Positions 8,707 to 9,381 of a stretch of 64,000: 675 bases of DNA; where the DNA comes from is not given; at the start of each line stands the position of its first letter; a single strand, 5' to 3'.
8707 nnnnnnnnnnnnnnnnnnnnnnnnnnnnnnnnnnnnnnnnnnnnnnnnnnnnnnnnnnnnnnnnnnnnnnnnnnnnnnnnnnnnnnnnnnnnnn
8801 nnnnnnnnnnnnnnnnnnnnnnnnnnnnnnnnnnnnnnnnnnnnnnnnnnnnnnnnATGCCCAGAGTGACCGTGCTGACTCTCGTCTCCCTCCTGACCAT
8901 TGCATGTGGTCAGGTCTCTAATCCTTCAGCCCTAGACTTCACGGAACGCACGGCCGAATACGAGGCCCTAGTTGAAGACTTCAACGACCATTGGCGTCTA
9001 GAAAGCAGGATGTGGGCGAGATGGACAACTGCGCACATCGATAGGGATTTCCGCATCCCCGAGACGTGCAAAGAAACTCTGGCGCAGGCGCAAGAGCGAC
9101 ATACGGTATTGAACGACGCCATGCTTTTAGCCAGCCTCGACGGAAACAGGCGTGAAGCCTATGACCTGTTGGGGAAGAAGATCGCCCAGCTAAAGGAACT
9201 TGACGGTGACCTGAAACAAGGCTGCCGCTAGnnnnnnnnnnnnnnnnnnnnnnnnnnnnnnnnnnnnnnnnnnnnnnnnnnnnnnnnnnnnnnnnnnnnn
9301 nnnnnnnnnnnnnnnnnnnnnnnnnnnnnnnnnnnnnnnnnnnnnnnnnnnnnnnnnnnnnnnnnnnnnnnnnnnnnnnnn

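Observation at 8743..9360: Extra lipoprotein-like ORF carried inside the group II intron, between the RT stop and domain V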

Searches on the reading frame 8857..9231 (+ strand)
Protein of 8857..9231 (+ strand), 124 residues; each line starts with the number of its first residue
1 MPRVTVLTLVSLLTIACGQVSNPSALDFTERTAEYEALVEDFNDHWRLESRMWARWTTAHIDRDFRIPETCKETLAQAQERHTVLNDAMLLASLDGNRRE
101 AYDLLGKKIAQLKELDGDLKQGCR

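Call 4: search_protein_families(library=pfam, proteins=[window:8857-9231:+], max_evalue=1)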
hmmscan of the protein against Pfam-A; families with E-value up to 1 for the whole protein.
window:8857-9231:+ (124 aa): 0 families

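Call 6: search_protein_families(library=ncbifam, proteins=[window:8857-9231:+], max_evalue=1)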
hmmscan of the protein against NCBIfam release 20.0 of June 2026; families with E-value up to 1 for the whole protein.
window:8857-9231:+ (124 aa): 0 families

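Call 7: find_homologous_proteins(query=window:8857-9231:+, max_evalue=10)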
Query window:8857-9231:+ (124 aa): 2 proteins with E <= 10 among 8 candidates.
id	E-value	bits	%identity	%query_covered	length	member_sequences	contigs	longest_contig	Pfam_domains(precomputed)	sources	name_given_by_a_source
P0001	3.6e-77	274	100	100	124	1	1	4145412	-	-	-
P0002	4.3e-59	216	79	100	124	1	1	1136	-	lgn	-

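Call 10: find_encoding_contigs(protein=P0002, flank=10000)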
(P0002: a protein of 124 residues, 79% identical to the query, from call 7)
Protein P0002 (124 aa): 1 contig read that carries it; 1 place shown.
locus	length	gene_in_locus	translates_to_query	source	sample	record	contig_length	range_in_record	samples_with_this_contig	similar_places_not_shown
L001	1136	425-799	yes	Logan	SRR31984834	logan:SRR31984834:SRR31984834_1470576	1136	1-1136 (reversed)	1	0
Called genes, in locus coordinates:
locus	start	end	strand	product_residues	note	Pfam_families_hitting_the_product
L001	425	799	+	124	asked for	-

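Call 11: find_encoding_contigs(protein=window:8857-9231:+, flank=10000)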
Protein window:8857-9231:+ (124 aa): no gene with exactly this product is on record in the collection.
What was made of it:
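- Tried and rejected: Exact look-up of the window's own ORF product: not on record (call 11).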

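Call 30: search_protein_representatives(protein=window:8857-9231:+)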
Query: 124 residues. Proteins with E-value up to 0.001 (for the whole library): 17; up to 1e-10: 10; up to 1e-30: 2. The best 17 are listed.
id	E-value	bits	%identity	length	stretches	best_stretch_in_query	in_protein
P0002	1.4e-59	215.7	79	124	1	1-124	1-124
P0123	2.2e-34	134.3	59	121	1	4-123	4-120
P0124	4.3e-27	110.8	57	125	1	8-124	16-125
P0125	6.1e-21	91.0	51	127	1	5-124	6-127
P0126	2.0e-15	73.2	51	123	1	19-124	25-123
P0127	4.9e-15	71.9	44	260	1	18-124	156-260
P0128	3.7e-14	69.1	48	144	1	21-124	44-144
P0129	6.6e-13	65.1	30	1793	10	54-106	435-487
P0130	5.8e-12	62.0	45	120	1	9-124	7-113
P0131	4.6e-11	59.1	44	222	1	4-123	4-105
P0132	3.1e-10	56.5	30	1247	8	54-106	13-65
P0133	8.2e-08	48.6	47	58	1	67-123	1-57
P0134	1.7e-07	47.6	49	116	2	69-121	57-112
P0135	6.8e-07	45.7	37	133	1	21-123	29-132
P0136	6.3e-05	39.3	35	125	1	7-121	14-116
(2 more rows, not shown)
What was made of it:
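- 8857..9231 (+): Cargo gene: 124-aa lipoprotein-like protein (signal peptide, Cys17, three-helix bundle, Cys71/Cys123). Family of 17 representatives (call 30).
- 17 family representatives among 1.84 billion proteins (call 30).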

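Call 33: find_encoding_contigs(protein=P0123, flank=4000, max_places=4)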
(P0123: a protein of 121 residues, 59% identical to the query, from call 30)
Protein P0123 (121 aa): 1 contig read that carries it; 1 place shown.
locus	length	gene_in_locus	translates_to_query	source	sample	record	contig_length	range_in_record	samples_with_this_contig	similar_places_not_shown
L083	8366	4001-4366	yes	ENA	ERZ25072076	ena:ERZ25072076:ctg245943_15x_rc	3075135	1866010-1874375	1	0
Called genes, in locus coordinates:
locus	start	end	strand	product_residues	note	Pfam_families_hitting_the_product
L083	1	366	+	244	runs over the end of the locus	PF00005:ABC_tran, PF13304:AAA_21 (faint)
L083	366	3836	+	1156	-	PF12704:MacB_PCD, PF02687:FtsX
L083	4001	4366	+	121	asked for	-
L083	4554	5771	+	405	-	PF00890:FAD_binding_2 (weak), PF01266:DAO, PF07992:Pyr_redox_2 (faint)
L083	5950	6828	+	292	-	PF13452:FAS1_DH_region (faint), PF01575:MaoC_dehydratas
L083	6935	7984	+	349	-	PF02504:FA_synthesis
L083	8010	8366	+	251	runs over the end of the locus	PF23441:SDR (faint), PF00106:adh_short, PF08659:KR, PF13561:adh_short_C2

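Call 34: find_encoding_contigs(protein=P0125, flank=4000, max_places=4)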
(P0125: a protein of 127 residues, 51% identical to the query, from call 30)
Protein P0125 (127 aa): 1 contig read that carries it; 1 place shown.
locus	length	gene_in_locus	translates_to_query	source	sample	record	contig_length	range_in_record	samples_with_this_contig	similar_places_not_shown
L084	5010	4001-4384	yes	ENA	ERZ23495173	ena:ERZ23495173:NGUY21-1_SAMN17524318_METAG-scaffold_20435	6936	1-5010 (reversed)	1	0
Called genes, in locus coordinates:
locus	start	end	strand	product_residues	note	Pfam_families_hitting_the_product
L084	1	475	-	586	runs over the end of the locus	PF00012:HSP70 (weak)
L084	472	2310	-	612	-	PF27167:HTH_GRAD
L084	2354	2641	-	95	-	-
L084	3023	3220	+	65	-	-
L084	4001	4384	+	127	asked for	-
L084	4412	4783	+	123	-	-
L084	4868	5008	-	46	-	?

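Call 44: find_homologous_proteins(query=A2, max_evalue=0.001)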
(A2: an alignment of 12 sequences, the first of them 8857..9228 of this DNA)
Query A2 (12 sequences) (124 aa, profile of the alignment): 5 proteins with E <= 0.001 among 8000 candidates.
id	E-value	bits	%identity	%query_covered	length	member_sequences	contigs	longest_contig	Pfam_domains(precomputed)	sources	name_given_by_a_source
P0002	1.4e-43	166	79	100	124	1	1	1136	-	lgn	-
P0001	6.5e-43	164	100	100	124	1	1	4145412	-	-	-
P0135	1.6e-33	133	35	83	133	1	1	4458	-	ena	-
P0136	1.6e-29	121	31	88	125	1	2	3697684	-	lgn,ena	-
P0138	3.2e-23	100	33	96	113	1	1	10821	-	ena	-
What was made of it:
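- Tried and rejected: Profile word-search with the family alignment: only 5 hits and no names (call 44).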

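Call 50: predict_structure(alignment_id=A2)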
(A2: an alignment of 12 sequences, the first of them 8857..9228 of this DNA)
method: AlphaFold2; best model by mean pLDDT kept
length: 124 residues; sequences in the alignment: 12
mean_pLDDT: 78.6   pTM: 0.67
mean pLDDT of the five models: 78.6, 77.7, 76.6, 76.5, 76.2
residues with pLDDT >= 90: 62; 70-90: 23; 50-70: 25; < 50: 14
segments of 3 or more residues with pLDDT < 50: 57-64
pLDDT, mean of each block of 10 residues (from residue 1): 51 55 90 95 74 45 61 90 95 94 97 94 85
secondary structure, 60 per line:
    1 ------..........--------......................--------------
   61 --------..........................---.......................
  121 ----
elements in order: H7-16 H25-46 H69-94 H98-120
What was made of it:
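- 8857..9231 (+): AlphaFold2 model, pLDDT 78.6 (call 50).
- A confident three-helix model (call 50).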

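Call 56: fold_search(model_id=the predicted structure, library=pdb)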
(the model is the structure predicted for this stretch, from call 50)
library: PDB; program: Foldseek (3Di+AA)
matches with E <= 10: 60; with E <= 0.001: 0
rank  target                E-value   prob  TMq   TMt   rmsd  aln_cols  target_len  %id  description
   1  3jcu_Q                1.5e+00  0.51  0.42  0.36   9.2       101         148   15  Cryo-EM structure of spinach PSII-LHCII supercomplex at 3.2 Angstrom resolution (released 2016-05-25)
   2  1cnt_4                2.0e+00  0.21  0.29  0.28  13.1        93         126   14  CILIARY NEUROTROPHIC FACTOR (released 1997-03-26)
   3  8v8u_B                2.2e+00  0.09  0.24  0.12  21.6       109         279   21  PI3Ka H1047R co-crystal structure with inhibitor in cryptic pocket near H1047R (compound 12). (released 2024-03-20)
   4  1cnt_1                2.6e+00  0.21  0.32  0.28  13.1        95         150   13  CILIARY NEUROTROPHIC FACTOR (released 1997-03-26)
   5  9h1u_B                3.0e+00  0.16  0.34  0.28  17.7       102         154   16  Cryo-EM structure of Heterooligomeric Bacterioferritin (released 2025-10-29)
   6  4whe                  3.0e+00  0.11  0.27  0.24  19.4       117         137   13  Crystal structure of E. coli phage shock protein A (PspA 1-144) (released 2015-09-02)
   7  5yny_B                3.7e+00  0.09  0.22  0.23  10.2        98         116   13  Structure of house dust mite allergen Der F 21 in PEG2KMME (released 2019-03-13)
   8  5yny_A                3.9e+00  0.09  0.22  0.24  10.3        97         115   11  Structure of house dust mite allergen Der F 21 in PEG2KMME (released 2019-03-13)
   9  7bqn_MODEL_1_A        3.9e+00  0.09  0.26  0.26   9.1       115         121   11  Solution NMR structure of fold-C Rei; de novo designed protein with an asymmetric all-alpha topology (released 2021-04-07)
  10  8yjh_D                4.1e+00  0.30  0.31  0.11   7.8        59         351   19  Structure of the human endogenous PCNA-FEN1 complex - State A (released 2024-12-04)
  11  5ynx_A                4.6e+00  0.08  0.21  0.22  10.5        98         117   12  Structure of house dust mite allergen Der f 21 in PEG400 (released 2019-03-13)
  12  1cnt_2                4.6e+00  0.08  0.21  0.21  14.5        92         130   17  CILIARY NEUROTROPHIC FACTOR (released 1997-03-26)
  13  5fmn_B                4.9e+00  0.05  0.22  0.30  13.3       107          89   18  The nickel-responsive transcriptional regulator InrS (released 2017-02-01)
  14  2mwq_MODEL_1_A        5.2e+00  0.51  0.37  0.31   2.0        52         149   19  Solution structure of PsbQ from spinacia oleracea (released 2015-07-29)
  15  5yny_C                5.2e+00  0.08  0.22  0.24  10.1        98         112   13  Structure of house dust mite allergen Der F 21 in PEG2KMME (released 2019-03-13)
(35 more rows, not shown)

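Call 57: fold_search(model_id=the predicted structure, library=viral)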
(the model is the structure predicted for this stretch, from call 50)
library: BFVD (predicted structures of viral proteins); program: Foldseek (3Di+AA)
matches with E <= 10: 167; with E <= 0.001: 0
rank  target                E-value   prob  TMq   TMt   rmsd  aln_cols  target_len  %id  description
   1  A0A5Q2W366            1.1e+00  0.33  0.34  0.39  21.6       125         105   14  (no name in the UniProt tables at hand)
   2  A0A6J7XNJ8            1.2e+00  0.41  0.36  0.25  10.7       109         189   17  Uncharacterized protein [uncultured Caudovirales phage]
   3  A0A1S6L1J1            1.2e+00  0.60  0.45  0.31  14.8       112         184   11  (no name in the UniProt tables at hand)
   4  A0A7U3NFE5            1.4e+00  0.08  0.22  0.17  22.9       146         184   14  Nonstructural protein 2 [Influenza D virus]
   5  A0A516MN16            1.6e+00  0.25  0.30  0.38  21.9       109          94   17  (no name in the UniProt tables at hand)
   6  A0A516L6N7            1.9e+00  0.77  0.46  0.38   4.0        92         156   12  (no name in the UniProt tables at hand)
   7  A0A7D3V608            1.9e+00  0.11  0.25  0.24  14.7        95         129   14  Uncharacterized protein [Fadolivirus FV1/VV64]
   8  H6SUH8                2.0e+00  0.44  0.36  0.54   6.1        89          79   13  Uncharacterized protein [Campylobacter virus IBB35]
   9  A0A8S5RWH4            2.3e+00  0.20  0.34  0.38  13.7       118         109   16  Uncharacterized protein [Siphoviridae sp. ctLeh52]
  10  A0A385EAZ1            2.7e+00  0.44  0.32  0.43   3.2        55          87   24  Uncharacterized protein [Caulobacter phage CcrBL9]
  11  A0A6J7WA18            2.7e+00  0.21  0.37  0.26  12.4       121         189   13  Uncharacterized protein [uncultured Caudovirales phage]
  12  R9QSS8                3.1e+00  0.10  0.25  0.26  22.6       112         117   14  Uncharacterized protein [Haloarcula sinaiiensis tailed virus 1]
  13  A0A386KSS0            3.1e+00  0.06  0.24  0.21  22.6       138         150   16  Uncharacterized protein [Microbacterium phage ValentiniPuff]
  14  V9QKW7                3.2e+00  0.47  0.32  0.56   2.7        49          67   20  (no name in the UniProt tables at hand)
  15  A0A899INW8            3.2e+00  0.30  0.41  0.19   4.4       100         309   11  (no name in the UniProt tables at hand)
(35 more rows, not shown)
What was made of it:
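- On Known superinfection-exclusion or anti-phage defence proteins: Foldseek against PDB and BFVD gave nothing with E below 1 (calls 56, 57).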

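Call 68: find_related_loci(query=A3, collection=metagenome_contigs, flank=3500)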
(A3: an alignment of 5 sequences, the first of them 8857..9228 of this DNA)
Query A3 (124 aa) in metagenome_contigs; peptide patterns used: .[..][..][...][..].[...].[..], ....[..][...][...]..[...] (x = any residue, [..] = any of these).
372 stretches matched a pattern, but none encodes a relative of the query by tblastn (E <= 1e-3).
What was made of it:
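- Tried and rejected: Family search in JGI metagenome contigs: none (call 68).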

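Call 69: find_related_loci(query=A3, collection=viral_contigs, flank=3500)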
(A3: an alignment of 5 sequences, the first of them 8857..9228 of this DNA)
Query A3 (124 aa) in viral_contigs; peptide patterns used: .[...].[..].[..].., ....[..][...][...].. (x = any residue, [..] = any of these).
40 stretches matched a pattern; 2 encode a relative of the query (tblastn E <= 1e-3); 2 distinct loci.
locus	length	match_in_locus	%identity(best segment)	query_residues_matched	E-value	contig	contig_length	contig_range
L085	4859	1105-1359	30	38-112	3e-5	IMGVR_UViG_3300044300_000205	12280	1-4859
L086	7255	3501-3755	30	38-112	3e-5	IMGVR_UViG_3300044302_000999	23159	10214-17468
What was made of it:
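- Tried and rejected: In IMG/VR: only two 30%-identity partial hits, not followed up (call 69).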

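Call 86: search_protein_families(library=phrogs, max_evalue=0.01, proteins=[window:8857-9228:+])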
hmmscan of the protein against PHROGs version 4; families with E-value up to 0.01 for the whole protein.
window:8857-9228:+ (124 aa): 0 families

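Call 87: search_protein_families(library=padloc, max_evalue=0.01, proteins=[window:8857-9228:+])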
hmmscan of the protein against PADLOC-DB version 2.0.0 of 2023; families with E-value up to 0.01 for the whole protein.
window:8857-9228:+ (124 aa): 0 families
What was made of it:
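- On Known superinfection-exclusion or anti-phage defence proteins: No PADLOC or PHROGs family for the window ORF (calls 86, 87).
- Tried and rejected: PHROGs and PADLOC on the ORF and nine other cargo proteins: nothing beyond weak signal-peptide-like hits (calls 86, 87).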

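Call 88: find_encoding_contigs(protein=P0124, flank=4000, max_places=3)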
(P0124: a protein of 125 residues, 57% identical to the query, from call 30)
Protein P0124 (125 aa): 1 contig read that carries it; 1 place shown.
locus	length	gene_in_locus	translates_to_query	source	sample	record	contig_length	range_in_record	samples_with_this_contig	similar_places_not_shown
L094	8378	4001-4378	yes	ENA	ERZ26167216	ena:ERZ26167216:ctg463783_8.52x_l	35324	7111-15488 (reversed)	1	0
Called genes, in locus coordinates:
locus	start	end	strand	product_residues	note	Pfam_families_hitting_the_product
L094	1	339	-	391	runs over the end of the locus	PF11638:DnaA_N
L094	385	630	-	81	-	-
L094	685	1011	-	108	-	-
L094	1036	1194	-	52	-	-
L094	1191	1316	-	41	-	-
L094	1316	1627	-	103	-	-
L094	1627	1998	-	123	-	-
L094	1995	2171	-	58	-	-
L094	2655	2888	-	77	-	-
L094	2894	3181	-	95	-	-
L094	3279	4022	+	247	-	PF13560:HTH_31 (weak), PF00717:Peptidase_S24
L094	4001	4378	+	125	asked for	-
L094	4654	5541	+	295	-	PF00106:adh_short, PF08659:KR, PF13561:adh_short_C2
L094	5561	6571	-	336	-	PF04909:Amidohydro_2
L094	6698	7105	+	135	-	PF03928:HbpS-like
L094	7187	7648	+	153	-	PF00903:Glyoxalase, PF13669:Glyoxalase_4 (weak)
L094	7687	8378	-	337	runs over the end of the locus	PF00561:Abhydrolase_1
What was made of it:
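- On Known superinfection-exclusion or anti-phage defence proteins: Only the genomic context of a homolog, next to a CI-like repressor (call 88), hints at such a role.
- Closest known: Phage morons and lysogenic-conversion or superinfection-exclusion lipoproteins. Same: One family member sits directly behind a CI/LexA-like repressor gene (call 88).
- L094, overlapping the end of an HTH_31+Peptidase_S24 repressor gene in a prophage-like immunity region (call 88).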

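Call 89: find_encoding_contigs(protein=P0126, flank=4000, max_places=3)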
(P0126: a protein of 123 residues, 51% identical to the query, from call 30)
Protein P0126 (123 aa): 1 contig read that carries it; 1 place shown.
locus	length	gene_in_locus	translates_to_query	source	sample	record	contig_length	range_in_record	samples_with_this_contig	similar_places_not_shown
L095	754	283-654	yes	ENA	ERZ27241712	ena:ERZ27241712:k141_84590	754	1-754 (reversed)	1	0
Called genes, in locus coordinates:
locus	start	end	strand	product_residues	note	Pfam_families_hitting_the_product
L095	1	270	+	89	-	?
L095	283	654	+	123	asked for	-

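Call 90: find_encoding_contigs(protein=P0136, flank=4000, max_places=3)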
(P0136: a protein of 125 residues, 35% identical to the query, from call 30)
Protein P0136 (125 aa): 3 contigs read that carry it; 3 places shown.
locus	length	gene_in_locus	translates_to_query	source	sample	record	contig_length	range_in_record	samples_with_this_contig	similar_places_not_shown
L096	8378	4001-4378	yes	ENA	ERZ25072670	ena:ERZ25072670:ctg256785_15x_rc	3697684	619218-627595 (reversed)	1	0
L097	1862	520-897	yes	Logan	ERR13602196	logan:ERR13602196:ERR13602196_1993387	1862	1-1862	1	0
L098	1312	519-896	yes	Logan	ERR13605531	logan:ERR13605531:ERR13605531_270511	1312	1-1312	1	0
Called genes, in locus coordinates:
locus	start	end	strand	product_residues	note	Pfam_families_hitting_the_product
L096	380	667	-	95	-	-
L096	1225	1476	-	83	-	-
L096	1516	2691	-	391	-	PF05598:DUF772, PF01609:DDE_Tnp_1, PF13751:DDE_Tnp_1_6 (weak)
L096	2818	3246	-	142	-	PF05066:HARE-HTH (weak)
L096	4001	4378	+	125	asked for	-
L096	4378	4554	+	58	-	-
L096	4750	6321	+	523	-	PF13289:SIR2_2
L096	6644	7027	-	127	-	-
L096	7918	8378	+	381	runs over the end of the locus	-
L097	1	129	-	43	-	?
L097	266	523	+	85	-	-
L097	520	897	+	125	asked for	-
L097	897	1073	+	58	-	-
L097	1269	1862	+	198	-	?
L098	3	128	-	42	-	?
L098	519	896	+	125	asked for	-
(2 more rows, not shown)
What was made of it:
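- L096, beside a transposase and a SIR2 gene (call 90).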
